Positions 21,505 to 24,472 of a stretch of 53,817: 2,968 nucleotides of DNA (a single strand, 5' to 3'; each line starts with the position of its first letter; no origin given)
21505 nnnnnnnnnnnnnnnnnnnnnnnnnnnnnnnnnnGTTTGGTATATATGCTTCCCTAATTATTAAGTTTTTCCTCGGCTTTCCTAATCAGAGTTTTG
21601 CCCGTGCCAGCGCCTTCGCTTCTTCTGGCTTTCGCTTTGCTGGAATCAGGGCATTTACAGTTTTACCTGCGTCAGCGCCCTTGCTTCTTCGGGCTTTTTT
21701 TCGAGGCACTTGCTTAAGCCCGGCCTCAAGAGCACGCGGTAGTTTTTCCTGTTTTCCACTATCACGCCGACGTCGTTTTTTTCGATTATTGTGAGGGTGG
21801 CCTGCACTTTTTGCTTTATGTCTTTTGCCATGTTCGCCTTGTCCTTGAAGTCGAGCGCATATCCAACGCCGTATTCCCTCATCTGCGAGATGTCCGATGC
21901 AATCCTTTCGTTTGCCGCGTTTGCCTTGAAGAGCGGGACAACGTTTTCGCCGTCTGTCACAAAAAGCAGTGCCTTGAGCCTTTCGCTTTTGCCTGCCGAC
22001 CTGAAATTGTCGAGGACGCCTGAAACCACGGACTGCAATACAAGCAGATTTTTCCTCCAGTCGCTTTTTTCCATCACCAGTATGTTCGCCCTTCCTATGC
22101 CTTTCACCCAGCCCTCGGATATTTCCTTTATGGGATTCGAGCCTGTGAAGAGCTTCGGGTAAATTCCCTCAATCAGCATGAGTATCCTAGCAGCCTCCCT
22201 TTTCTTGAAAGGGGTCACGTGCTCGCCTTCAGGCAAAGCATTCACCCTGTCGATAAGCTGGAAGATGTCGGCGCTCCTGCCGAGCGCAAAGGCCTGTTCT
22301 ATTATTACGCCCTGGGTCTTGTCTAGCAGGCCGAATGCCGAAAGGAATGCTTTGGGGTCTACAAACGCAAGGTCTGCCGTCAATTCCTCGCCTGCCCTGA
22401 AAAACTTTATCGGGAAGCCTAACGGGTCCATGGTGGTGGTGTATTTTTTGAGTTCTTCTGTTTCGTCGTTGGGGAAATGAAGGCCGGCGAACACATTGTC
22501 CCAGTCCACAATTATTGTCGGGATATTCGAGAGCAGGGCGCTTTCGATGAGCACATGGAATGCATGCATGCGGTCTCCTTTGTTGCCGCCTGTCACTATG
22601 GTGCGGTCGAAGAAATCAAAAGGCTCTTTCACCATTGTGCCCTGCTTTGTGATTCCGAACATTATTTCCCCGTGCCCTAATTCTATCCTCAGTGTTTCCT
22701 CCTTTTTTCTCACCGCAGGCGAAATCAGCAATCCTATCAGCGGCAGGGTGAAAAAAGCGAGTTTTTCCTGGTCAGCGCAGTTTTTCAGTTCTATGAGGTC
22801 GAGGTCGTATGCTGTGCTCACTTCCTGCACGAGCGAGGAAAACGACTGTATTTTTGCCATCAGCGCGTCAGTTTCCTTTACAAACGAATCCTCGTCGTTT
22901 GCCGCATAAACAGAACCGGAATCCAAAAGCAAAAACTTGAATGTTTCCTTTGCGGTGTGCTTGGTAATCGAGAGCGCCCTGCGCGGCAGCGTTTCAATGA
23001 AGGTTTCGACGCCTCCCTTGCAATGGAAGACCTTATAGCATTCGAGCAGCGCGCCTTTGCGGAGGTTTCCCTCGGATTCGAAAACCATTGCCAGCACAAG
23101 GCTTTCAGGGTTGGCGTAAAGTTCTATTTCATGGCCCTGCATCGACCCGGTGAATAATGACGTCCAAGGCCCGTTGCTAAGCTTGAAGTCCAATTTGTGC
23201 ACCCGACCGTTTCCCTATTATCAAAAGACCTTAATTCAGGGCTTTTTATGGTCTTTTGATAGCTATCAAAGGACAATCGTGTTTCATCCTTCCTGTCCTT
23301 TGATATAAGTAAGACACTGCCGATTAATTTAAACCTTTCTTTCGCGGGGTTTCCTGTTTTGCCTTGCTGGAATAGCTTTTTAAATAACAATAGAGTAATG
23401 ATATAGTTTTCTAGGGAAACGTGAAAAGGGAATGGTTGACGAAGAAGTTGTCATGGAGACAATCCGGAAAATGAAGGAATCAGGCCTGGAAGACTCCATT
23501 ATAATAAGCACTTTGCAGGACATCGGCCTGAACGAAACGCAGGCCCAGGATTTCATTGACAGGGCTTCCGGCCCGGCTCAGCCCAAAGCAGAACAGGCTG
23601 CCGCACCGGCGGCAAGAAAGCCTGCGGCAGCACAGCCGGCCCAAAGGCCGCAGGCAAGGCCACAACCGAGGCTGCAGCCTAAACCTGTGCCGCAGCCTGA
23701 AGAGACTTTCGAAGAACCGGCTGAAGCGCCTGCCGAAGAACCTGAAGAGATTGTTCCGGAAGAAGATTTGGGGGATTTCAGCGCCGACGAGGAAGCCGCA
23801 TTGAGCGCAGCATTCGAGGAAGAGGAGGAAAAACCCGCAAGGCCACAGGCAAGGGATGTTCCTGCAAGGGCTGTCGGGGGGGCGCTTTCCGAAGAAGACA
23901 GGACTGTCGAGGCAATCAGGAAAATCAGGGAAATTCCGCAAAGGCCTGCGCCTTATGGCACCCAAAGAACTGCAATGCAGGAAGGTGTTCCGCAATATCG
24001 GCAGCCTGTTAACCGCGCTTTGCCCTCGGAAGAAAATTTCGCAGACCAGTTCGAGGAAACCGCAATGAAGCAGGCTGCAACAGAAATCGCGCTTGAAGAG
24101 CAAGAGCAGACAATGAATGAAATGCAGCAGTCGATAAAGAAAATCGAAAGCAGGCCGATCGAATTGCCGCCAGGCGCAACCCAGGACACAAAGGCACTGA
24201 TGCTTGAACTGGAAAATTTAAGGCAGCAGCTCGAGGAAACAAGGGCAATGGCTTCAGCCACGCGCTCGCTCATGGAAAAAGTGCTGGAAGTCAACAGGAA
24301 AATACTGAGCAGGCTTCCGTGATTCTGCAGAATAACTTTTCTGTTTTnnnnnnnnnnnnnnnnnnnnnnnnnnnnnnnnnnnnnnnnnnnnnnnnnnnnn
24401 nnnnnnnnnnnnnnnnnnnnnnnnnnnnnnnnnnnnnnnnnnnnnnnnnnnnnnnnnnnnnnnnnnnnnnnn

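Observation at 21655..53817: Candidate undescribed cell-surface or attachment module occupying the right 30 kb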

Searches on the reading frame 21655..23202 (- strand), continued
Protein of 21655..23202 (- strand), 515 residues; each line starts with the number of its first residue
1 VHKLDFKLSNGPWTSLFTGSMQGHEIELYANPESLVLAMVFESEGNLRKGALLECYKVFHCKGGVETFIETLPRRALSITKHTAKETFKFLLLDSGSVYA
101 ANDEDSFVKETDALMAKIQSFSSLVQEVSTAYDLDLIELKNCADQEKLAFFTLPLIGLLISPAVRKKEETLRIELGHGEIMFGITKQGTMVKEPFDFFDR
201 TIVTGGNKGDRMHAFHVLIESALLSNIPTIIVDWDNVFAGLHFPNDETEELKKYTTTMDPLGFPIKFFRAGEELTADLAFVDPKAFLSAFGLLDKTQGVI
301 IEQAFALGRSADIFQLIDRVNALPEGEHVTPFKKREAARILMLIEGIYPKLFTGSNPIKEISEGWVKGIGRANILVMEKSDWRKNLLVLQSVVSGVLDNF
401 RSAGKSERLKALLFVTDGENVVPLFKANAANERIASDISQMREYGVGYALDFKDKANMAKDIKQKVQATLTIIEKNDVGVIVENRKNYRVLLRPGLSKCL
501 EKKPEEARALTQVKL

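Call 44: find_encoding_contigs(protein=P0010, flank=10000, max_places=1)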
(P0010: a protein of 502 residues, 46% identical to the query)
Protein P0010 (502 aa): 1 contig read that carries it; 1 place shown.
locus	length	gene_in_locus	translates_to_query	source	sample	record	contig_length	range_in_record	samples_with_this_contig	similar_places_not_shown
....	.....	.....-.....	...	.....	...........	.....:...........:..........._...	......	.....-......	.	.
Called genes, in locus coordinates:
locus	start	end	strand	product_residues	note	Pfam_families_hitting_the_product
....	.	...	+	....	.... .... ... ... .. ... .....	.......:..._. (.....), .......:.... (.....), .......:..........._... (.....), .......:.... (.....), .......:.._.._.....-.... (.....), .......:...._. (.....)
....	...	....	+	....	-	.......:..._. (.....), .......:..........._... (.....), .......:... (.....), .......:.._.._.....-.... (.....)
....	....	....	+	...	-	-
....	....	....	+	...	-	-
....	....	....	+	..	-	-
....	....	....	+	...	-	-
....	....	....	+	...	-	-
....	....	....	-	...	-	-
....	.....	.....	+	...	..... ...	-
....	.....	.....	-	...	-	-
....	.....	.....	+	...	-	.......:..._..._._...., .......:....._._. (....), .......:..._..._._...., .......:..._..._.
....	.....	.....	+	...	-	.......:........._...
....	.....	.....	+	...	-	-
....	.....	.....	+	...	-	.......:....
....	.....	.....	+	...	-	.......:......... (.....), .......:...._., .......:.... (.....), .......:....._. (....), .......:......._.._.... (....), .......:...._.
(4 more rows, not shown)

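Call 49: search_protein_representatives(alignment_id=A1)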
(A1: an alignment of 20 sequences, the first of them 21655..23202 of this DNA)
Query: 20 sequences, 503 profile positions. Proteins with E-value up to 0.001 (for the whole library): 348; up to 1e-10: 220; up to 1e-30: 172. The best 150 are listed.
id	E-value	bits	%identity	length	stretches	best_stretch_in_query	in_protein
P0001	1.6e-249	845.0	-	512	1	1-502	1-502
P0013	4.0e-211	718.3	-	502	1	1-496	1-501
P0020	4.2e-173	592.8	-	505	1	1-499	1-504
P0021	2.8e-172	590.1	-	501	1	1-497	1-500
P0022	4.1e-169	579.7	-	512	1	3-495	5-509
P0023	2.7e-166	570.4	-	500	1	3-498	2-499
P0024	6.5e-164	562.5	-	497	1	2-495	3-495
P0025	1.1e-162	558.4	-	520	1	1-497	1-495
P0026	1.3e-162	558.3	-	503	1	1-498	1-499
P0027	9.6e-161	552.1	-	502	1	1-495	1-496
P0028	7.5e-160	549.1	-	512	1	4-501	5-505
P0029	6.4e-159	546.0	-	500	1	3-499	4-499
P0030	2.5e-158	544.1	-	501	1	3-495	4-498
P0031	2.3e-157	540.9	-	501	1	1-499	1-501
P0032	5.6e-156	536.3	-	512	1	3-496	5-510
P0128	2.5e-58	214.2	-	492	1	1-499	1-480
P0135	4.8e-55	203.4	-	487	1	1-499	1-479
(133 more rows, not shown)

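Call 52: find_homologous_proteins(query=P0135, max_evalue=0.00001)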
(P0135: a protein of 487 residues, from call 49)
Query P0135 (487 aa): 10 proteins with E <= 0.00001 among 8000 candidates.
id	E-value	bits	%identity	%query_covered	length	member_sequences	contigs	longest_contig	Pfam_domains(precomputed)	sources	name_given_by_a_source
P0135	0.0e+0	1079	100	100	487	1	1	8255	-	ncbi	-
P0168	3.1e-205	700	63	98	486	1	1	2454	-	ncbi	-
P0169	8.7e-194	663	62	100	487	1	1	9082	-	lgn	-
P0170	6.5e-188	643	58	99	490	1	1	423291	-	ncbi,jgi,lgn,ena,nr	ncbi:hypothetical protein KJ765_01860 [Candidatus Micrarchaeota archaeon]|nr:hypothetical protein [C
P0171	2.8e-138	480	45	99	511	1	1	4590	-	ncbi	-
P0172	4.8e-138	479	45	100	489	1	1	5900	-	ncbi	ncbi:MAG: hypothetical protein V1708_03005, partial [Candidatus Micrarchaeota archaeon]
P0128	8.1e-136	471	46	99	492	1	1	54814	-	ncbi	ncbi:MAG: hypothetical protein V1787_06210 [Candidatus Micrarchaeota archaeon]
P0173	6.5e-135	468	44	99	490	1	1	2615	-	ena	-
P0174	1.5e-107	378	41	99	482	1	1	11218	-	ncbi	-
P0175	5.8e-92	327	35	98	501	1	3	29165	-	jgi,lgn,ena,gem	-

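Call 53: find_encoding_contigs(protein=P0170, flank=10000, max_places=1)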
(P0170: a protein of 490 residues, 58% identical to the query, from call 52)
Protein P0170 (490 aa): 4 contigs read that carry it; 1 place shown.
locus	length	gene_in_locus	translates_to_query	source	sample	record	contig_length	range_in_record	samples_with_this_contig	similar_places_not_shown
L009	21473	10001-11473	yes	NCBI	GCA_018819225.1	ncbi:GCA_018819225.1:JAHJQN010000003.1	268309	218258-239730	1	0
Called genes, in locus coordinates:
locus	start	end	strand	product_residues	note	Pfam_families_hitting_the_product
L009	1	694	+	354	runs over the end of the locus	PF21088:MS_channel_1st, PF00924:MS_channel_2nd, PF21082:MS_channel_3rd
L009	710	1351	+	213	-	PF01794:Ferric_reduct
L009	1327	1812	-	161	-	PF00173:Cyt-b5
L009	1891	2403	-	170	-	PF01625:PMSR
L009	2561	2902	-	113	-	-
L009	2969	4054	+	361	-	PF01619:Pro_dh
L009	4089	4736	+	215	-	PF00730:HhH-GPD, PF00633:HHH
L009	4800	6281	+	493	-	PF02386:TrkH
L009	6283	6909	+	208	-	PF02254:TrkA_N, PF03435:Sacchrp_dh_NADP (weak), PF13460:NAD_binding_10 (weak)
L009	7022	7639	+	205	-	PF00227:Proteasome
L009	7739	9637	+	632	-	PF17214:KH_TffA, PF00753:Lactamase_B, PF16661:Lactamase_B_6, PF23023:Anti-Pycsar_Apyc1, PF12706:Lactamase_B_2, PF10996:Beta-Casp, PF07521:RMMBL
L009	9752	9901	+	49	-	-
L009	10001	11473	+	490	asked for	-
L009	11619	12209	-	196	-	PF02002:TFIIE_alpha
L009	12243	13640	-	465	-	-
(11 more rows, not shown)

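Call 54: find_encoding_contigs(protein=P0128, flank=10000, max_places=1)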
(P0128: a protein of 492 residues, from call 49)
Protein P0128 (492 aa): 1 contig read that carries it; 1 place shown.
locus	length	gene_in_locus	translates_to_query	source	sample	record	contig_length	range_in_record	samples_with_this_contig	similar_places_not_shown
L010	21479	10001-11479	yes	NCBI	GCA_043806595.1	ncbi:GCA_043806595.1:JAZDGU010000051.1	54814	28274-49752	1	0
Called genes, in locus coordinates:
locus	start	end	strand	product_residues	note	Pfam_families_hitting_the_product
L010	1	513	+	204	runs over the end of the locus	PF00300:His_Phos_1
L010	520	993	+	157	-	-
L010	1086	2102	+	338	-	PF01916:DS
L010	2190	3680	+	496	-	PF00270:DEAD, PF04851:ResIII, PF00271:Helicase_C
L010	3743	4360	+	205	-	PF00730:HhH-GPD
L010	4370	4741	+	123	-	PF13298:LigD_N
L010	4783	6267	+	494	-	PF02386:TrkH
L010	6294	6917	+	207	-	PF02254:TrkA_N, PF03435:Sacchrp_dh_NADP, PF13460:NAD_binding_10 (weak), PF00107:ADH_zinc_N (faint)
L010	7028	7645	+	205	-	PF00227:Proteasome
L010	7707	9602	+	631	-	PF17214:KH_TffA, PF00753:Lactamase_B, PF16661:Lactamase_B_6, PF23023:Anti-Pycsar_Apyc1, PF12706:Lactamase_B_2, PF10996:Beta-Casp, PF07521:RMMBL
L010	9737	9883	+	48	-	-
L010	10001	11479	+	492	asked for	-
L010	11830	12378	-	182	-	PF02002:TFIIE_alpha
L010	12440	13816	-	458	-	-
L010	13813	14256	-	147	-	-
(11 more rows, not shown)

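Call 55: find_encoding_contigs(protein=P0175, flank=10000, max_places=1)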
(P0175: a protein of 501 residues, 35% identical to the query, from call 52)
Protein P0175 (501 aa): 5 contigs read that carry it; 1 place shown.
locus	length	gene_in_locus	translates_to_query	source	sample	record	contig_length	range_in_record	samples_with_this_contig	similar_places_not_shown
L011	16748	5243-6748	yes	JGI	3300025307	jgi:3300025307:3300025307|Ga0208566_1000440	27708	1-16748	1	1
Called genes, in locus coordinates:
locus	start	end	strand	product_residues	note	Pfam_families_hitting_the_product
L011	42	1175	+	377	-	-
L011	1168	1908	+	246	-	PF08843:AbiEii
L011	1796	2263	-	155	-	-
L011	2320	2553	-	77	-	-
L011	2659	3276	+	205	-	PF01564:Spermine_synth, PF03602:Cons_hypoth95, PF05175:MTS (weak), PF13847:Methyltransf_31 (weak), PF08241:Methyltransf_11 (weak), PF13649:Methyltransf_25 (weak)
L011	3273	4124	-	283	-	-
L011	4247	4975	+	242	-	PF07853:DUF1648, PF13630:SdpI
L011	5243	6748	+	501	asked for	-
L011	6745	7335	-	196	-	-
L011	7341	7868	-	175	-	PF13673:Acetyltransf_10, PF00583:Acetyltransf_1, PF13508:Acetyltransf_7, PF08445:FR47 (weak)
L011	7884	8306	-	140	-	-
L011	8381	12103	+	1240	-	PF03104:DNA_pol_B_exo1, PF00136:DNA_pol_B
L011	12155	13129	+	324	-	PF00557:Peptidase_M24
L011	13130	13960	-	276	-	-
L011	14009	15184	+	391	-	-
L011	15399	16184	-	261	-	-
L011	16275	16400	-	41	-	-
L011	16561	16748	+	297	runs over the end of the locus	-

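Call 92: find_encoding_contigs(protein=P0174, flank=10000, max_places=2)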
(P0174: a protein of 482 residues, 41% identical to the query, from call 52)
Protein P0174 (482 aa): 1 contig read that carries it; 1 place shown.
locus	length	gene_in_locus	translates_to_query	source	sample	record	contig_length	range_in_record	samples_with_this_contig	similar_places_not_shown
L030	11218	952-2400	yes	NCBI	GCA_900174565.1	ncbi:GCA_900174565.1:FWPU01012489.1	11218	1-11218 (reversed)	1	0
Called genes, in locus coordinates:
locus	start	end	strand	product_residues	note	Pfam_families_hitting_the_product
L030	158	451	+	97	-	-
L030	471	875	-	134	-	-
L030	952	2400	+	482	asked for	-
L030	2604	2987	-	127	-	-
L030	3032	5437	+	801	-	PF03104:DNA_pol_B_exo1, PF13482:RNase_H_2 (weak), PF00136:DNA_pol_B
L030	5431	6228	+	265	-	PF00702:Hydrolase, PF12710:HAD (weak), PF13419:HAD_2, PF13242:Hydrolase_like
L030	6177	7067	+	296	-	PF00557:Peptidase_M24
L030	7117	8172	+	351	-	-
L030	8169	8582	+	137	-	-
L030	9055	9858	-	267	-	-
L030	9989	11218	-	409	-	?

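Call 98: search_protein_families(library=padloc, proteins=[window:21655-23202:-], max_evalue=0.01)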
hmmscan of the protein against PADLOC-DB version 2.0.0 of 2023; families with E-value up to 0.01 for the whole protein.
window:21655-23202:- (515 aa): 0 families

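Call 100: search_dna_similar(query=window:21655-23202:-, collection=plasmids, mode=protein, max_evalue=0.001, max_rows=10)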
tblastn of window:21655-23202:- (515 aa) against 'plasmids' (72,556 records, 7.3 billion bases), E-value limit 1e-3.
No match.

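Call 101: search_dna_similar(query=window:21655-23202:-, collection=phages, mode=protein, max_evalue=0.001, max_rows=10)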
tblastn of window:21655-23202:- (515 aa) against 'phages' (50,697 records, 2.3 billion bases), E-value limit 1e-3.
No match.

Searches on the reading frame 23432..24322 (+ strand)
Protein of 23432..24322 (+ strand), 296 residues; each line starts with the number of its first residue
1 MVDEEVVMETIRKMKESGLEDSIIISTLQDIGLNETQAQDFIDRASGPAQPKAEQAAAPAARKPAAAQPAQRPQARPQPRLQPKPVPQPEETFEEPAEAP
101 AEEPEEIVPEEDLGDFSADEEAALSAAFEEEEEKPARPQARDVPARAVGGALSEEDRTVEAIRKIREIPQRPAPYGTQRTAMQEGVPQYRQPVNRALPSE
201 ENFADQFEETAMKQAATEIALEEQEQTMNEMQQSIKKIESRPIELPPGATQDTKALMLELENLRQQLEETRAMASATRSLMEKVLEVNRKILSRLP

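Call 5: search_protein_families(library=pfam, proteins=[window:23432-24322:+], max_evalue=0.1)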
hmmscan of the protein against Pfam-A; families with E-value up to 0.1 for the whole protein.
window:23432-24322:+ (296 aa): 2 families
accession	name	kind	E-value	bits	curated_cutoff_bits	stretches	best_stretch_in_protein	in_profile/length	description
PF16068.10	DUF4810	-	0.036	15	34.7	1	218-266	17-64/85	Domain of unknown function (DUF4810)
PF24622.1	TMP_4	-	0.096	13.3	27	0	209-272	16-75/77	Tape measure protein domain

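Call 24: search_protein_families(library=ncbifam, proteins=[window:23432-24322:+], max_evalue=1)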
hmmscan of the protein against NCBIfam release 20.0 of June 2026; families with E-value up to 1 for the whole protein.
window:23432-24322:+ (296 aa): 0 families

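Call 84: search_solved_structures(query=A6, max_evalue=10)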
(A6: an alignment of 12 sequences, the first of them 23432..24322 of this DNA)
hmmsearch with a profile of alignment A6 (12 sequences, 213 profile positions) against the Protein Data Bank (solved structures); distinct sequences matched with E-value up to 10: 122 (the best 60 are shown).
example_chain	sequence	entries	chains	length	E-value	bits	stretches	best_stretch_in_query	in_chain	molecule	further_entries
8a3k_UNK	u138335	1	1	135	1.4e-06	31.9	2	134-186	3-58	sc-apCC-4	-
8qae_A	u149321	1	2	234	1.5e-06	31.9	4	134-184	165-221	sc-apCC-6-SLLA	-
9r1n_A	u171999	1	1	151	0.0023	21.5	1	134-187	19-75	sc-apCC-4-DPH-2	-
3ztn_B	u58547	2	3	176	0.0064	20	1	137-186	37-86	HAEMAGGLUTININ | Hemagglutinin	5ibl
3lzg_B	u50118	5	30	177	0.0065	20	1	137-186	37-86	Hemagglutinin, HA2 SUBUNIT | Hemagglutinin HA2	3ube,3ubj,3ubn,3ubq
4jtv_B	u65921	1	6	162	0.0066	20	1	137-186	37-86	Hemagglutinin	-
4ju0_B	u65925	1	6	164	0.0069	19.9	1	137-186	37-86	Hemagglutinin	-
3al4_B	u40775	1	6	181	0.0069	19.9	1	137-186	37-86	Hemagglutinin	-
5gjs_B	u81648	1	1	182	0.007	19.9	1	137-186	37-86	Hemagglutinin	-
4eda_B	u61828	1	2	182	0.007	19.9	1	137-186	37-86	Hemagglutinin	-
4jtx_B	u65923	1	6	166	0.0071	19.9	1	137-186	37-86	Hemagglutinin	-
3m6s_B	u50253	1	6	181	0.0074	19.8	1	137-186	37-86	Hemagglutinin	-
6eup_A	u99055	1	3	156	0.018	18.5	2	148-192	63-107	Adhesin A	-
6eun_A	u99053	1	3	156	0.019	18.5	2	148-192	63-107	Adhesin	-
8qaf_A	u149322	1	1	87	0.019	18.5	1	136-187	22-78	sc-apCC-8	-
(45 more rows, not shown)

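Call 98: search_protein_families(library=padloc, proteins=[window:23432-24322:+], max_evalue=0.01)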
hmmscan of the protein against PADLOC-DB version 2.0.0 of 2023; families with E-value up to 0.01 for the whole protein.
window:23432-24322:+ (296 aa): 0 families
